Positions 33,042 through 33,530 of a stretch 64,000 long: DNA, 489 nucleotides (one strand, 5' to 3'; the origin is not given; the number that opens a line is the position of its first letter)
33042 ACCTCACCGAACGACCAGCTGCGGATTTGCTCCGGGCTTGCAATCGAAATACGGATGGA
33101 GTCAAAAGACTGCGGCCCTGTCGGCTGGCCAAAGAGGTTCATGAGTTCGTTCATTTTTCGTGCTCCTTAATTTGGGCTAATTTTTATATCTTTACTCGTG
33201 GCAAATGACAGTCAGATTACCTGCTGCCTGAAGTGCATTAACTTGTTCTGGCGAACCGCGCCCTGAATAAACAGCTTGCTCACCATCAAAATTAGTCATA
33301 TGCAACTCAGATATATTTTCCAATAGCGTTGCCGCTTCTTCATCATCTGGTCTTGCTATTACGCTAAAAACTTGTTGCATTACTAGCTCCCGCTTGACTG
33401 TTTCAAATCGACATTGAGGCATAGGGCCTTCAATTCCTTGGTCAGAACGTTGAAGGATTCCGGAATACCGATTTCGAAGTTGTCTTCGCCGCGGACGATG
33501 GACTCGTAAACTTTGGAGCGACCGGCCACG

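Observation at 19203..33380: Recurrent theme: AT-richer orphan mini-genes wedged into universally conserved ribosomal/RNAP gene junctions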

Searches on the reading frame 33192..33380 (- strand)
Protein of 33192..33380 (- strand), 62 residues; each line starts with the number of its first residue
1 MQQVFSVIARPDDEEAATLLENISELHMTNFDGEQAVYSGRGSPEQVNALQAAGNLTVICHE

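Call 10: search_protein_families(library=pfam, proteins=[window:33192-33380:-], max_evalue=1)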
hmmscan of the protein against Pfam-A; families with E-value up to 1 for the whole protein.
window:33192-33380:- (62 aa): 1 family
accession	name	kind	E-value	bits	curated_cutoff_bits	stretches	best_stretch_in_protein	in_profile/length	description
PF11464.13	Rbsn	-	0.21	11.8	26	1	14-27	23-36/42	Rabenosyn Rab binding domain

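Call 11: search_protein_families(library=ncbifam, proteins=[window:33192-33380:-], max_evalue=1)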
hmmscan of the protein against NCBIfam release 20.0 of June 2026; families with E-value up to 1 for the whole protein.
window:33192-33380:- (62 aa): 0 families

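Call 57: search_protein_families(library=phrogs, proteins=[window:33192-33380:-], max_evalue=1)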
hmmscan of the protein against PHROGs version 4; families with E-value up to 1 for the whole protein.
window:33192-33380:- (62 aa): 0 families

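Call 58: search_protein_families(library=padloc, proteins=[window:33192-33380:-], max_evalue=1)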
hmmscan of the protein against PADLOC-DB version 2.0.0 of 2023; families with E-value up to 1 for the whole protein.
window:33192-33380:- (62 aa): 0 families

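Call 61: predict_structure(alignment_id=A2)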
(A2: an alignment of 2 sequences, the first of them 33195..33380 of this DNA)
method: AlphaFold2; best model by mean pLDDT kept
length: 62 residues; sequences in the alignment: 2
mean_pLDDT: 89.2   pTM: 0.72
mean pLDDT of the five models: 89.2, 88.4, 85.8, 85.7, 85.7
residues with pLDDT >= 90: 35; 70-90: 26; 50-70: 1; < 50: 0
segments of 3 or more residues with pLDDT < 50: none
pLDDT, mean of each block of 10 residues (from residue 1): 91 89 89 87 92 89 82
secondary structure, 60 per line:
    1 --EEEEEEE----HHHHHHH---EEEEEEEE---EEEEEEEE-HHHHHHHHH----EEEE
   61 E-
elements in order: E3-9 H14-20 E24-31 E35-42 H44-52 E57-61
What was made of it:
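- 33192..33380 (-): o4, a 62-aa acidic orphan ORF (pI 4.3) in the rpoB|rpoC junction. Its SD (GGGAG, 33387-33391) lies inside the last rpoB codons. The AF2 model has pLDDT 89 and pTM 0.72, with β-α-β-β-α-β topology (call 61).
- On ACT / PII / RRM-type ferredoxin-like domain (o4): The topology is β-α-β-β-α-β at pLDDT 89 (call 61).
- o4 is a confidently folded domain (call 61). o4 is predicted at pLDDT 89 from two sequences (call 61).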

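Call 64: fold_search(model_id=the predicted structure, library=pdb)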
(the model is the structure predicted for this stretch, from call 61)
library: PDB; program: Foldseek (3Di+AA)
matches with E <= 10: 1088; with E <= 0.001: 0
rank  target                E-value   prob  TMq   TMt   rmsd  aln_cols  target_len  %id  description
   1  1hwu_E                5.4e-03  1.00  0.57  0.46   4.3        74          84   18  STRUCTURE OF PII PROTEIN FROM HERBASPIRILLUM SEROPEDICAE (released 2003-06-17)
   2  6dzs_A                5.4e-03  0.96  0.41  0.11   4.9        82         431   20  Mycobacterial homoserine dehydrogenase ThrA in complex with NADP (released 2018-07-18)
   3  3ibw_A                9.8e-03  1.00  0.59  0.51   3.6        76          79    9  Crystal Structure of the ACT domain from GTP pyrophosphokinase of Chlorobium tepidum. Northeast Structural Genomics Co (released 2009-07-28)
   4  1zpv_C                1.0e-02  1.00  0.60  0.47   3.5        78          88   15  ACT domain protein from Streptococcus pneumoniae (released 2005-06-28)
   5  2ko1_MODEL_1_A        1.0e-02  0.99  0.58  0.46   3.7        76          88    9  Solution NMR structure of the ACT domain from GTP pyrophosphokinase of Chlorobium tepidum. Northeast Structura (released 2009-09-29)
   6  1zpv_A                1.3e-02  0.99  0.58  0.47   3.9        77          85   17  ACT domain protein from Streptococcus pneumoniae (released 2005-06-28)
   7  3dfe_C                1.6e-02  0.99  0.55  0.46   4.0        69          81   10  Crystal structure of a Putative Pii-Like Signaling Protein (YP_323533.1) from ANABAENA VARIABILIS ATCC 29413 at 2.35 A (released 2008-08-05)
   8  1hwu_F                1.6e-02  0.99  0.55  0.42   4.6        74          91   19  STRUCTURE OF PII PROTEIN FROM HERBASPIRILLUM SEROPEDICAE (released 2003-06-17)
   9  2n2t_MODEL_1_A        1.8e-02  0.99  0.56  0.46   4.1        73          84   18  Solution NMR Structure of DE NOVO DESIGNED PROTEIN (FDA_60), Northeast Structural Genomics Consortium (NESG) T (released 2015-09-16)
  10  3d45_B                1.9e-02  0.94  0.48  0.12   4.2        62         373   18  Crystal structure of mouse PARN in complex with m7GpppG (released 2009-03-17)
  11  3dfe_B                2.2e-02  0.98  0.53  0.43   4.2        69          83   10  Crystal structure of a Putative Pii-Like Signaling Protein (YP_323533.1) from ANABAENA VARIABILIS ATCC 29413 at 2.35 A (released 2008-08-05)
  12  3dfe_E                2.3e-02  0.96  0.53  0.44   4.6        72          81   11  Crystal structure of a Putative Pii-Like Signaling Protein (YP_323533.1) from ANABAENA VARIABILIS ATCC 29413 at 2.35 A (released 2008-08-05)
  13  3d45_A                2.3e-02  0.96  0.51  0.13   4.1        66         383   17  Crystal structure of mouse PARN in complex with m7GpppG (released 2009-03-17)
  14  3dfe_A                2.5e-02  0.97  0.52  0.43   4.2        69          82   10  Crystal structure of a Putative Pii-Like Signaling Protein (YP_323533.1) from ANABAENA VARIABILIS ATCC 29413 at 2.35 A (released 2008-08-05)
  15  5d4l_A                2.6e-02  1.00  0.64  0.43   4.1        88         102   16  Structure of the apo form of CPII from Thiomonas intermedia K12, a nitrogen regulatory PII-like protein (released 2016-09-28)
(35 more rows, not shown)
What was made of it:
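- o4 fold: calls 61, 64.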

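Call 68: fold_search(model_id=the predicted structure, library=viral)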
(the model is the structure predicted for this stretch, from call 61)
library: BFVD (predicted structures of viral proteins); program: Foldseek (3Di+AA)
matches with E <= 10: 1090; with E <= 0.001: 0
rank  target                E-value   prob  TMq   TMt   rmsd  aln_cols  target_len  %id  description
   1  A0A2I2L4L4            9.8e-03  1.00  0.65  0.53   3.1        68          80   15  Uncharacterized protein [Orpheovirus IHUMI-LCC2]
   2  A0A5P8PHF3            9.8e-03  0.99  0.60  0.24   5.0        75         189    9  Uncharacterized protein [Serratia phage Muldoon]
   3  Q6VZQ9                1.1e-02  1.00  0.64  0.45   3.2        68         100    9  Uncharacterized protein CNPV088 [Canarypox virus]
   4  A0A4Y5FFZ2            1.7e-02  0.93  0.49  0.40   7.1        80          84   10  (no name in the UniProt tables at hand)
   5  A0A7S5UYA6            1.7e-02  0.82  0.44  0.22   5.2        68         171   12  (no name in the UniProt tables at hand)
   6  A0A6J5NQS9            2.0e-02  0.99  0.56  0.53   4.4        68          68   20  Uncharacterized protein [uncultured Caudovirales phage]
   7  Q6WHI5                2.2e-02  0.96  0.53  0.46   4.6        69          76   10  Uncharacterized protein [Vibrio phage KVP40 (isolate Vibrio parahaemolyticus/Japan/Matsuzaki/1991)]
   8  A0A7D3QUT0            2.3e-02  1.00  0.74  0.41   2.3        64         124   20  Uncharacterized protein [Fadolivirus FV1/VV64]
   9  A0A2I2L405            2.6e-02  1.00  0.70  0.51   3.7        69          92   17  Uncharacterized protein [Orpheovirus IHUMI-LCC2]
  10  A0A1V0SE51            2.8e-02  0.99  0.64  0.52   3.5        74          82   16  Uncharacterized protein [Indivirus ILV1]
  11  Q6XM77                3.2e-02  0.97  0.56  0.29   4.2        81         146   17  FirrV-1-A10 [Feldmannia irregularis virus a]
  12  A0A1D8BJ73            3.2e-02  0.91  0.51  0.45   4.3        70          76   14  SIFV.gp17-like protein [Sulfolobus islandicus filamentous virus 2]
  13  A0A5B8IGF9            3.4e-02  0.99  0.64  0.45   3.2        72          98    8  C-terminal regulatory domain of Threonine dehydratase [Mimiviridae sp. ChoanoV1]
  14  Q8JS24                3.4e-02  0.98  0.59  0.43   3.4        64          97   12  Uncharacterized protein [Phthorimaea operculella granulovirus]
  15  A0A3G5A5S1            3.4e-02  0.95  0.54  0.31   4.1        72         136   17  RRM domain-containing protein (Fragment) [Homavirus sp.]
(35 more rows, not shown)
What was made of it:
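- On ACT / PII / RRM-type ferredoxin-like domain (o4): The best Foldseek E-values are 5e-3 to 0.07, with TM 0.5-0.7, spread over many superfamilies and de novo designs (calls 64, 68).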

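Call 69: find_homologous_proteins(query=window:33195-33380:-, max_evalue=1)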
Query window:33195-33380:- (62 aa): 1 proteins with E <= 1 among 1 candidates.
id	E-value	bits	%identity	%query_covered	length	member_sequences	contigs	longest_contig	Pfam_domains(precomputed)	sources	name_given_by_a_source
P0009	7.3e-33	128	100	100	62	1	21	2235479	-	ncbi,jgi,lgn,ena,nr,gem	ncbi:MAG TPA: hypothetical protein PK513_05565 [Alphaproteobacteria bacterium]|nr:MAG: hypothetical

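Call 84: search_solved_structures(query=window:33195-33380:-, max_evalue=5)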
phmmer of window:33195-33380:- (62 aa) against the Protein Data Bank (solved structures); distinct sequences matched with E-value up to 5: 1.
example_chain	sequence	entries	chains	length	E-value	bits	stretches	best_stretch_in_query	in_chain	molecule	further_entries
2b8i_A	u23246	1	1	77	0.44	14.3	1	8-50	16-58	PAS factor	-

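Call 86: find_related_loci(query=window:33195-33380:-, collection=viral_contigs, flank=3000)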
Query window:33195-33380:- (62 aa) in viral_contigs; peptide patterns used: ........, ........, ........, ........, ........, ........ (x = any residue, [..] = any of these).
24 stretches matched a pattern, but none encodes a relative of the query by tblastn (E <= 1e-3).
